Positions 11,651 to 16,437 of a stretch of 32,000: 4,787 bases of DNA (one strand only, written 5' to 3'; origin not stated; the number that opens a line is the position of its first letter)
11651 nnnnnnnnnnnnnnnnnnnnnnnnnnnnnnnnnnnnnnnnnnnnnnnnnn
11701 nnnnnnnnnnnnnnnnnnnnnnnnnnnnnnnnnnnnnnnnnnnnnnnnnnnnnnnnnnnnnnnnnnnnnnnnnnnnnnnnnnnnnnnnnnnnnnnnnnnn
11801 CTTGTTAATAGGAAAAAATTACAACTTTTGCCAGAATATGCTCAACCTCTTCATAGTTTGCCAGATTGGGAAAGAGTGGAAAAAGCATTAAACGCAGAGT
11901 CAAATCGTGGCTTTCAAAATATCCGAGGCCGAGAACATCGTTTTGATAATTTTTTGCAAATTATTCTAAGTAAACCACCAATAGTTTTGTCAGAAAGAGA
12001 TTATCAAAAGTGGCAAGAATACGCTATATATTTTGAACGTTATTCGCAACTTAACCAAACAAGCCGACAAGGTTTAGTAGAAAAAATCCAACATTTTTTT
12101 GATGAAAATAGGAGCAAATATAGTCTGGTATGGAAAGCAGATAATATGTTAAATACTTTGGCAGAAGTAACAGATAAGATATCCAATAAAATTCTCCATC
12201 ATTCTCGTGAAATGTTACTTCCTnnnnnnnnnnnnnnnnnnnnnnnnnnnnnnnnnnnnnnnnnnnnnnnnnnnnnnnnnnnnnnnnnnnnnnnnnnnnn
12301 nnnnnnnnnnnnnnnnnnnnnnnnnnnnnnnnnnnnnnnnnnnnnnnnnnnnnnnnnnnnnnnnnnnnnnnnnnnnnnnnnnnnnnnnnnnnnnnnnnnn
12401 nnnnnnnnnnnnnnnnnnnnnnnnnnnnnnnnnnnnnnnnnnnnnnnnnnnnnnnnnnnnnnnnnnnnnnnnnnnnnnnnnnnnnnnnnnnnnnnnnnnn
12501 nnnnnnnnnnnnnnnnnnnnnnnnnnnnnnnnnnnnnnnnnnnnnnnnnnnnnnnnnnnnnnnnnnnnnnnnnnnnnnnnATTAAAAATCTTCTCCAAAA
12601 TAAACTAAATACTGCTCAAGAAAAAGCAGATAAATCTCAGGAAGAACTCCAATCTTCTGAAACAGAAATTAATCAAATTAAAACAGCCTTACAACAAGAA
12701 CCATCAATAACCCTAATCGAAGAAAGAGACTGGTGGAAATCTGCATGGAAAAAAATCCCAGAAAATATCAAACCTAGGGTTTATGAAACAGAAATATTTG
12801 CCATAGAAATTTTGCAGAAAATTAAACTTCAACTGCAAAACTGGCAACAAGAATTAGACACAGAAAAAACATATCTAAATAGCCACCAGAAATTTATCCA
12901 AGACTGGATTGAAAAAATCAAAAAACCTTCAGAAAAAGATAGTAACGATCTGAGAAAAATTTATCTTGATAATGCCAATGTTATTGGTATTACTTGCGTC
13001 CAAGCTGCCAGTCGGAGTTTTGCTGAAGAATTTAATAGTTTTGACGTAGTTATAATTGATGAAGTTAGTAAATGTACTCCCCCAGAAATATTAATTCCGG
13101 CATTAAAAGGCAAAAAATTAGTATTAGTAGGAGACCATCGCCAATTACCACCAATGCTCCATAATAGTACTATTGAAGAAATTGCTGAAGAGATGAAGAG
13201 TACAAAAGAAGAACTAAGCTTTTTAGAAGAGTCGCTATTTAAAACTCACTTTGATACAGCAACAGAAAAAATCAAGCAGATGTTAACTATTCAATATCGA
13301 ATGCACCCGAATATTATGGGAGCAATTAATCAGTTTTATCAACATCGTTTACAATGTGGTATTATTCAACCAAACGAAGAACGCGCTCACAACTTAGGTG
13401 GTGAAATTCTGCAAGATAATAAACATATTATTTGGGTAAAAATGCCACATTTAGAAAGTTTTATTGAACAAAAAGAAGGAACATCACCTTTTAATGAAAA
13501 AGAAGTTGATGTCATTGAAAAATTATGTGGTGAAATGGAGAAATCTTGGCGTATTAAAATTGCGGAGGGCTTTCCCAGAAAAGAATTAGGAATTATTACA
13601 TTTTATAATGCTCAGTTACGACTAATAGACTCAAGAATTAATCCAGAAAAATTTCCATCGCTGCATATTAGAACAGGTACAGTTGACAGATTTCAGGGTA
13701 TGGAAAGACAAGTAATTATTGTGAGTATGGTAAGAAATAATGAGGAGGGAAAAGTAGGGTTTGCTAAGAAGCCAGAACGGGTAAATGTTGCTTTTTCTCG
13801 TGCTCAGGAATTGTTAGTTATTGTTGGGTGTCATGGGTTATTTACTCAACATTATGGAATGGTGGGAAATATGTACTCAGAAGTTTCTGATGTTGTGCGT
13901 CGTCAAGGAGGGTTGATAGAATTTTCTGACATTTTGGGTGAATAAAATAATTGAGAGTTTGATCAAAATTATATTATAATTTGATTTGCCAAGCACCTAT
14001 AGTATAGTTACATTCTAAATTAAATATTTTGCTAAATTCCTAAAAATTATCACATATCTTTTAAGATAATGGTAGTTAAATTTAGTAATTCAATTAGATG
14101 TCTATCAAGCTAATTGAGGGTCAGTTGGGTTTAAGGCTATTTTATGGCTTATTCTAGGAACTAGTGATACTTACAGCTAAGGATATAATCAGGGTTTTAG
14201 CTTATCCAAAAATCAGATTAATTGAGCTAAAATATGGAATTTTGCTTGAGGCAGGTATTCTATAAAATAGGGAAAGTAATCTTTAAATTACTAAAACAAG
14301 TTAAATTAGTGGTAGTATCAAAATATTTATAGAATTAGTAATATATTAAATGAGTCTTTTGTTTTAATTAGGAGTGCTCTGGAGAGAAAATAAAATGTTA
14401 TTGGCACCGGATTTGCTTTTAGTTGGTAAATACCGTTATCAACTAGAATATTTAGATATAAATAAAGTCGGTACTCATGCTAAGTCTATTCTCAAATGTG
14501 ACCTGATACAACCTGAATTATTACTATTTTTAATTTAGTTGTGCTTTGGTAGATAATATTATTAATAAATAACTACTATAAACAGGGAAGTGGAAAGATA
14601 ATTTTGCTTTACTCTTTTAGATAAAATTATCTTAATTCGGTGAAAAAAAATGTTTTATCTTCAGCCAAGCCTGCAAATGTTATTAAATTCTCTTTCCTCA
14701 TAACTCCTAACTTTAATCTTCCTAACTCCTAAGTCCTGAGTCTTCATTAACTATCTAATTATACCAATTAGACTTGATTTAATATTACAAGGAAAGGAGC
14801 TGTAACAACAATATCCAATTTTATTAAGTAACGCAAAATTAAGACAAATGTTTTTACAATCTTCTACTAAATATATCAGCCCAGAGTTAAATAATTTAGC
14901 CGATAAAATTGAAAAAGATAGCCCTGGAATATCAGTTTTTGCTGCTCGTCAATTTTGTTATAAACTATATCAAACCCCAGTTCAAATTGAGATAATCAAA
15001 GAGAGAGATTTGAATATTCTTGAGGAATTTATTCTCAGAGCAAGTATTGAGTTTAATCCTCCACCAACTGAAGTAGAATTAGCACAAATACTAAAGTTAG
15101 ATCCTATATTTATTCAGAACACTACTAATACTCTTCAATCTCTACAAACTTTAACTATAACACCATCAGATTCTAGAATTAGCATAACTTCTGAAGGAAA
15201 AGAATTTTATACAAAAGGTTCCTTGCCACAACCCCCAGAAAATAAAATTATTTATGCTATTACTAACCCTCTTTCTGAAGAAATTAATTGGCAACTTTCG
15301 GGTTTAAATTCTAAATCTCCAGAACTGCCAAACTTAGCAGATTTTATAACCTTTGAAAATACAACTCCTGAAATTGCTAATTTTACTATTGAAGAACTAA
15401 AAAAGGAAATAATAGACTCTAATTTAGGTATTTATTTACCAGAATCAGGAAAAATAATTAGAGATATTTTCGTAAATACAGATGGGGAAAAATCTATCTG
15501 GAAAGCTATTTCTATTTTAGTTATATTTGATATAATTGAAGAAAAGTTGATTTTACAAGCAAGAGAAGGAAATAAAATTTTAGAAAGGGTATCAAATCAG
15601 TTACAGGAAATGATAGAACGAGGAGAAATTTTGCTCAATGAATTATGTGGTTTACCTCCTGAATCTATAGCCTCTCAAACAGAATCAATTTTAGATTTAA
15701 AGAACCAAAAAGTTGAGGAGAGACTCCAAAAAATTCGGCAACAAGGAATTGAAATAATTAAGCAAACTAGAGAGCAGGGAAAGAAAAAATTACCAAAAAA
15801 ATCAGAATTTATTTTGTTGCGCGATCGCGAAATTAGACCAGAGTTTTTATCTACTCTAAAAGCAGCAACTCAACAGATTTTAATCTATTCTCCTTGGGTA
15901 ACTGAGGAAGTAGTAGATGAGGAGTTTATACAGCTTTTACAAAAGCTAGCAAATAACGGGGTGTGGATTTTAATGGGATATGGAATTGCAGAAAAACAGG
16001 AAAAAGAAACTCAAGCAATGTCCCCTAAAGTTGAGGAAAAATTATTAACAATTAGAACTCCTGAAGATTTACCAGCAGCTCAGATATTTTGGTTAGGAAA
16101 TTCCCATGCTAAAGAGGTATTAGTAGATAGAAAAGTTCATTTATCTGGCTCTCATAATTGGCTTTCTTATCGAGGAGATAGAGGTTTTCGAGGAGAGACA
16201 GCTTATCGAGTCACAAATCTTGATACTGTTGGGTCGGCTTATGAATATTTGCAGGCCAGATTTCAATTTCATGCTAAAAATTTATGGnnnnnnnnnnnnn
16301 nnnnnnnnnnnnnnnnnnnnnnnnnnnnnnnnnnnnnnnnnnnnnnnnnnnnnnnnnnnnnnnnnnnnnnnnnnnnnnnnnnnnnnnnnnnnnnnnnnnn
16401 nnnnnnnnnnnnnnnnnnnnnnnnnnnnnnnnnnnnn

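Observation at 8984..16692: Upf1-like helicase plus single-HKD PLD nuclease gene pair: Mokosh-like / piRNA-machinery-like candidate defence module with non-canonical architecture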

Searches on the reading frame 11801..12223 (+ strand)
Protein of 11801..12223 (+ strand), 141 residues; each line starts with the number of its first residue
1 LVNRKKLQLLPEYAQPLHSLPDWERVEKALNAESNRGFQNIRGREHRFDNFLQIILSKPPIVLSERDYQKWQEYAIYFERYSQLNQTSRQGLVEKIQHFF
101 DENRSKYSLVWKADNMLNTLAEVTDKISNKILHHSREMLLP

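Call 77: search_protein_representatives(protein=window:11801-12223:+)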
Query: 141 residues. Proteins with E-value up to 0.001 (for the whole library): 72; up to 1e-10: 17; up to 1e-30: 0. The best 72 are listed.
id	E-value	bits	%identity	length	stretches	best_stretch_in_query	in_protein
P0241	2.2e-19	85.8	37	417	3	22-118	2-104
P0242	5.7e-17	78.0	35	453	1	14-140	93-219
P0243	1.3e-14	70.4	43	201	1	18-104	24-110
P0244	1.2e-13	67.3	43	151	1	22-104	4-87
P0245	1.6e-13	66.9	41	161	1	21-129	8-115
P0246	3.0e-13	66.0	44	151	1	22-106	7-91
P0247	4.7e-13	65.4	42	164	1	18-98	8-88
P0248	5.9e-13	65.1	41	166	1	15-105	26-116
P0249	7.2e-13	64.8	43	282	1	19-101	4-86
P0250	1.7e-12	63.5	42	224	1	20-104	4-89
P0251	1.8e-12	63.5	41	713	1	20-107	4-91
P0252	2.9e-11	59.6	40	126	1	22-103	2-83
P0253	3.1e-11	59.5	39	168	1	20-114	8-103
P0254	3.2e-11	59.4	37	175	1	20-105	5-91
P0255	4.7e-11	58.9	38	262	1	18-101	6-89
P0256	7.3e-11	58.3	40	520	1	22-96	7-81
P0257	7.4e-11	58.3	38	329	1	19-106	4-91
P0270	9.8e-10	54.6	33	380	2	22-107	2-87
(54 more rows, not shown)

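Call 78: search_protein_families(library=pfam, proteins=[P0241, P0242, P0243, P0244, P0249, P0251, P0256, P0257, P0270, P0245], max_evalue=0.01)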
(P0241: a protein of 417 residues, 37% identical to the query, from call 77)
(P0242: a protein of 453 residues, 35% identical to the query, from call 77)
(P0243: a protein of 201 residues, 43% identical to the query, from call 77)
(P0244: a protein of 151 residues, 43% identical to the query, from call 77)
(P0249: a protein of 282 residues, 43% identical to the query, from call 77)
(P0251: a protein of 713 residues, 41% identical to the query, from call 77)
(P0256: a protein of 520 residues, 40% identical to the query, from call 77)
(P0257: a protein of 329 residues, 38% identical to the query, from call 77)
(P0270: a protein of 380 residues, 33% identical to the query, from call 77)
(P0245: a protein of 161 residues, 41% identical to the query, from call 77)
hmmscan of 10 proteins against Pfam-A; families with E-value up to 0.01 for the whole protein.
P0241 (417 aa): 0 families

P0242 (453 aa): 0 families

P0243 (201 aa): 1 family
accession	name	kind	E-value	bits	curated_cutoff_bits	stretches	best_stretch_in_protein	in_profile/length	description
PF21176.3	RecR_HhH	-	0.0063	16.8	27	0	168-185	6-23/45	RecR, helix-hairpin-helix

P0244 (151 aa): 0 families

P0249 (282 aa): 1 family
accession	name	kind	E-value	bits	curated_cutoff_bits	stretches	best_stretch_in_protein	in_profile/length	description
PF17191.10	RecG_wedge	-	8.3e-14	51.9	23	1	161-260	3-98/162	RecG wedge domain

P0251 (713 aa): 8 families
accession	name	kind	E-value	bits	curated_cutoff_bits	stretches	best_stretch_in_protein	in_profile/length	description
PF00270.35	DEAD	-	2.4e-26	92.9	26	1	397-558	1-164/167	DEAD/DEAH box helicase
PF17191.10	RecG_wedge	-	6.7e-23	81.5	23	1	128-300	2-155/162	RecG wedge domain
PF04851.21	ResIII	-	6.8e-13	49.3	22.5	1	395-553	3-162/164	Type III restriction enzyme, res subunit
PF01336.31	tRNA_anti-codon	-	4.5e-08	33.4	27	1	179-266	1-75/75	OB-fold nucleic acid binding domain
PF00176.29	SNF2-rel_dom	-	0.00013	21.6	24.9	1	409-558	10-168/290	SNF2-related domain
PF00271.37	Helicase_C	-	0.00035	21.2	23.5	0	441-508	12-75/110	Helicase conserved C-terminal domain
PF13604.12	AAA_30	-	0.00066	19.9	27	1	396-539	2-110/191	AAA domain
PF07517.20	SecA_DEAD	-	0.0082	15.9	24.6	0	421-492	95-166/290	SecA DEAD-like domain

P0256 (520 aa): 4 families
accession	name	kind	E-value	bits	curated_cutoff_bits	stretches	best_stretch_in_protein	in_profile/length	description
PF17191.10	RecG_wedge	-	2.7e-18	66.5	23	1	169-341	7-160/162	RecG wedge domain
PF00270.35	DEAD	-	1.3e-12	48.2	26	1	435-517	3-82/167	DEAD/DEAH box helicase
PF01336.31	tRNA_anti-codon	-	7e-06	26.3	27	1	216-297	2-70/75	OB-fold nucleic acid binding domain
PF04851.21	ResIII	-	0.00012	22.5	22.5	1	431-500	3-73/164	Type III restriction enzyme, res subunit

P0257 (329 aa): 2 families
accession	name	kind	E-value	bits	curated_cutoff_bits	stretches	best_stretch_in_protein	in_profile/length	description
PF17191.10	RecG_wedge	-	2.2e-18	66.8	23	1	140-313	6-160/162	RecG wedge domain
PF01336.31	tRNA_anti-codon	-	2.2e-05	24.8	27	1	187-274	1-75/75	OB-fold nucleic acid binding domain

P0270 (380 aa): 0 families

P0245 (161 aa): 0 families

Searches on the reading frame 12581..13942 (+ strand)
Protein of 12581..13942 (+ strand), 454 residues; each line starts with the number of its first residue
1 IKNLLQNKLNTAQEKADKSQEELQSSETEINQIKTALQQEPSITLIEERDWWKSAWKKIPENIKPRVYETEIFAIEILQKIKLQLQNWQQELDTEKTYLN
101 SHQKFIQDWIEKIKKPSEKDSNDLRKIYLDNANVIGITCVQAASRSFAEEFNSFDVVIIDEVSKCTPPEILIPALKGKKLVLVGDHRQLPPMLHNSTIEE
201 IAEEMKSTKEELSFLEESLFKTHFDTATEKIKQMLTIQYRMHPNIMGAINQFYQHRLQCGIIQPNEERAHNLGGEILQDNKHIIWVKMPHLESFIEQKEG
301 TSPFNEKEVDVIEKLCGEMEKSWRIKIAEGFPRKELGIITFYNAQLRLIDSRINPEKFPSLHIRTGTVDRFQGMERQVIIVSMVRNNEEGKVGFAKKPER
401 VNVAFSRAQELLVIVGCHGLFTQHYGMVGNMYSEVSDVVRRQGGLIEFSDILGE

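Call 23: search_protein_families(library=padloc, proteins=[window:12581-13942:+], max_evalue=1)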
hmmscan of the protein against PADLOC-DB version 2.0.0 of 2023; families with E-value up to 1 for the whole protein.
window:12581-13942:+ (454 aa): 9 families
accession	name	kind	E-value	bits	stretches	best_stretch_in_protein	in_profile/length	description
PDLC03920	MkoA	-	3e-86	288.7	1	27-437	708-1095/1112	-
PDLC03921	MkoA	-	1.4e-74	249.7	1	8-423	1173-1572/1607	-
PDLC03924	MkoC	-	2e-26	90.5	1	151-424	668-950/1136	-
PDLC05009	PDC-S37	-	1.4e-13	47.6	1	153-355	937-1114/1550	-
PDLC02194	Hhe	-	2.3e-05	19.8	1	153-192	1380-1419/1911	-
PDLC02895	DpdJ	-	3.7e-05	18.7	1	337-416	372-452/2112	DpdJ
PDLC01734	typeIV_RecD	-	6.1e-05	19.5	1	148-192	429-476/763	RecD_0_IVD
PDLC05065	PDC-S68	-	6.5e-05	18.9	1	150-192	700-745/1221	-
PDLC01148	RecD_like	-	0.00079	15.8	1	150-193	400-446/719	RecD/Tra ATPase fused to N-terminal HHH domain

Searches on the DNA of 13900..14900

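Call 100: search_rna_families(source=window, start=13900, end=14900, threshold=evalue, max_evalue=0.1)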
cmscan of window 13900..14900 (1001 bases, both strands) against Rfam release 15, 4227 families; matches with E-value up to 0.1: 0.
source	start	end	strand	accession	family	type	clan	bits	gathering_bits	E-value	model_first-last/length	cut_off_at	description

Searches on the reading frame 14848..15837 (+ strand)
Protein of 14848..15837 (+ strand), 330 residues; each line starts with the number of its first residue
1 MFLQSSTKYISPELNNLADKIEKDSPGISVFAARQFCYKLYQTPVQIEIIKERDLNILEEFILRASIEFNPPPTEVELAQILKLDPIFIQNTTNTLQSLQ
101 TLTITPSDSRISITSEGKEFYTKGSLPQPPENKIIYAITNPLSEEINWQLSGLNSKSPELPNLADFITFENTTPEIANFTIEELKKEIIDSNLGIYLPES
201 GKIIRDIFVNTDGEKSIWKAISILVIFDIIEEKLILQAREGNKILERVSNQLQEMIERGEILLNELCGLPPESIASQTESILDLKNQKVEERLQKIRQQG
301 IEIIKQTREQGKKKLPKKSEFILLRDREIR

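Call 23: search_protein_families(library=padloc, proteins=[window:14848-15837:+], max_evalue=1)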
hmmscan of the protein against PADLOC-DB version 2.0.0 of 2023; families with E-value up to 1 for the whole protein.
window:14848-15837:+ (330 aa): 2 families
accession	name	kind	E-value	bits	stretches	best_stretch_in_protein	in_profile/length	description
PDLC03922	MkoB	-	1.5e-12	45.6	1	41-305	13-295/610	-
PDLC02975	WH_III-A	-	0.012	14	0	269-314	30-75/103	-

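Call 24: search_protein_families(library=pfam, proteins=[window:14848-15837:+], max_evalue=1)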
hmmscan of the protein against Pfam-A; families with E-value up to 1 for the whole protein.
window:14848-15837:+ (330 aa): 1 family
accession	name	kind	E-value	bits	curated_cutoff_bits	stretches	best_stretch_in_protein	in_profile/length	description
PF24915.1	Spectrin_SESTD1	-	0.039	14.8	27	0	275-314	36-75/110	SESTD1-like, spectrin repeat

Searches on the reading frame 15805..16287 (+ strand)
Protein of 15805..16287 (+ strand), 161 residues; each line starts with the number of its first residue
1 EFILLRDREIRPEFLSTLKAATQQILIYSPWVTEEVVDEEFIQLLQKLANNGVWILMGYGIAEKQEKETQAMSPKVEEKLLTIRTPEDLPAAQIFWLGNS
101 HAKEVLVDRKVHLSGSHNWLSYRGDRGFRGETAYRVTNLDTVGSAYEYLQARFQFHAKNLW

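Call 23: search_protein_families(library=padloc, proteins=[window:15805-16287:+], max_evalue=1)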
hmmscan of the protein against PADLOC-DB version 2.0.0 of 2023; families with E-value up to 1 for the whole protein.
window:15805-16287:+ (161 aa): 6 families
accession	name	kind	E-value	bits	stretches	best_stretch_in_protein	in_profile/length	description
PDLC03922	MkoB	-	5.9e-20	70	1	5-144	307-437/610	-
PDLC03924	MkoC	-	1.4e-12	44.5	1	15-139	997-1119/1136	-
PDLC02614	DrmC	-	0.00013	19.8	1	18-122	30-122/153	DrmC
PDLC02611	DrmC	-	0.0042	15.3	1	17-127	4-105/138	DrmC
PDLC00986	Cmr5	-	0.0052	14.8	1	33-83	20-73/178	Cmr5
PDLC02616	DrmC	-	0.05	11.2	1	40-127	110-191/224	DrmC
